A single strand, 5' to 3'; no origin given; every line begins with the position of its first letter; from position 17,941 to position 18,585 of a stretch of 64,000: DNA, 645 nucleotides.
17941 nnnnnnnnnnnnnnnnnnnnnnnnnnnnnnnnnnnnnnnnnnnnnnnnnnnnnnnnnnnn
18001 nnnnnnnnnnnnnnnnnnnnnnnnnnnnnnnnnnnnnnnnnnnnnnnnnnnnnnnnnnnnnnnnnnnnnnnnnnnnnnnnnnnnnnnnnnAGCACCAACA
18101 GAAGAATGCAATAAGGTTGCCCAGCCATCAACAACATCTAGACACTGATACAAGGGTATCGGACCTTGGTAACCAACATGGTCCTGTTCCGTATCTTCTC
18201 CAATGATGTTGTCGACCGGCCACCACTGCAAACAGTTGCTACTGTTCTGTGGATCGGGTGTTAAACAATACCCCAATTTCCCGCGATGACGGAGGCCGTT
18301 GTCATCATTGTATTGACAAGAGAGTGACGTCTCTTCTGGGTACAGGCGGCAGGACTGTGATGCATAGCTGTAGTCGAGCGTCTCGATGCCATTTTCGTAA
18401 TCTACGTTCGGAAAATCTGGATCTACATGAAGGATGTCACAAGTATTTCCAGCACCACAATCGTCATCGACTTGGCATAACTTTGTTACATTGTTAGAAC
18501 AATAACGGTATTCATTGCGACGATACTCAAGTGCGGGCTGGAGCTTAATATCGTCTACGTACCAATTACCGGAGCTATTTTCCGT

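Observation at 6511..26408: Compact T4SS-like cluster joined to a giant glycan-binding surface protein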

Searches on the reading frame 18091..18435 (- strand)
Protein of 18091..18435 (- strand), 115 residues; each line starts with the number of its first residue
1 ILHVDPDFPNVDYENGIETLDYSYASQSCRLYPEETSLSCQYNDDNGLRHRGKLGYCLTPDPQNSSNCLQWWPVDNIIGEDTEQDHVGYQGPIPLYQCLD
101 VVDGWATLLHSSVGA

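Call 84: find_related_loci(query=A6, collection=metagenome_contigs, flank=10000)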
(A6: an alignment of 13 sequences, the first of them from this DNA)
Query A6 (115 aa) in metagenome_contigs; peptide patterns used: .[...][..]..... (x = any residue, [..] = any of these).
68 stretches matched a pattern; 46 encode a relative of the query (tblastn E <= 1e-3); 46 distinct loci.
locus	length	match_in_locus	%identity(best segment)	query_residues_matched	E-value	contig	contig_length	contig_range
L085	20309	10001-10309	66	3-105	2e-47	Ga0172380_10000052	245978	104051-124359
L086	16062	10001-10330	58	3-112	4e-43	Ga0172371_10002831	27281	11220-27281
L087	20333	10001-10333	60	6-115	1e-39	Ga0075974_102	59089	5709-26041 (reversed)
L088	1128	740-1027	57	6-100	9e-37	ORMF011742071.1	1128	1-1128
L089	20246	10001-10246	49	19-101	5e-24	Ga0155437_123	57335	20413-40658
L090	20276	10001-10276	46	8-98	2e-22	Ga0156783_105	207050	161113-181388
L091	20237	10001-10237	54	26-103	3e-22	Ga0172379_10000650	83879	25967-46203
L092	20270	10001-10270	50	8-99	6e-22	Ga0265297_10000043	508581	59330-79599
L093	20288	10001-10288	44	8-102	7e-22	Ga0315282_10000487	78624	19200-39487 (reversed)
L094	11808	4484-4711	52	27-101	8e-22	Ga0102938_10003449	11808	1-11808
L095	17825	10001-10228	51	24-101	1e-21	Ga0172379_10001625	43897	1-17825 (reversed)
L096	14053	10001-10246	50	18-96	1e-21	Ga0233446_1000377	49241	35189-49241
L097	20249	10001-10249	54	21-99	1e-21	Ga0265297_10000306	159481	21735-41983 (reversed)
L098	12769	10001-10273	46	8-99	1e-21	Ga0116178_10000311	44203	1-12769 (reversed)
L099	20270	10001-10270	47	8-99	2e-21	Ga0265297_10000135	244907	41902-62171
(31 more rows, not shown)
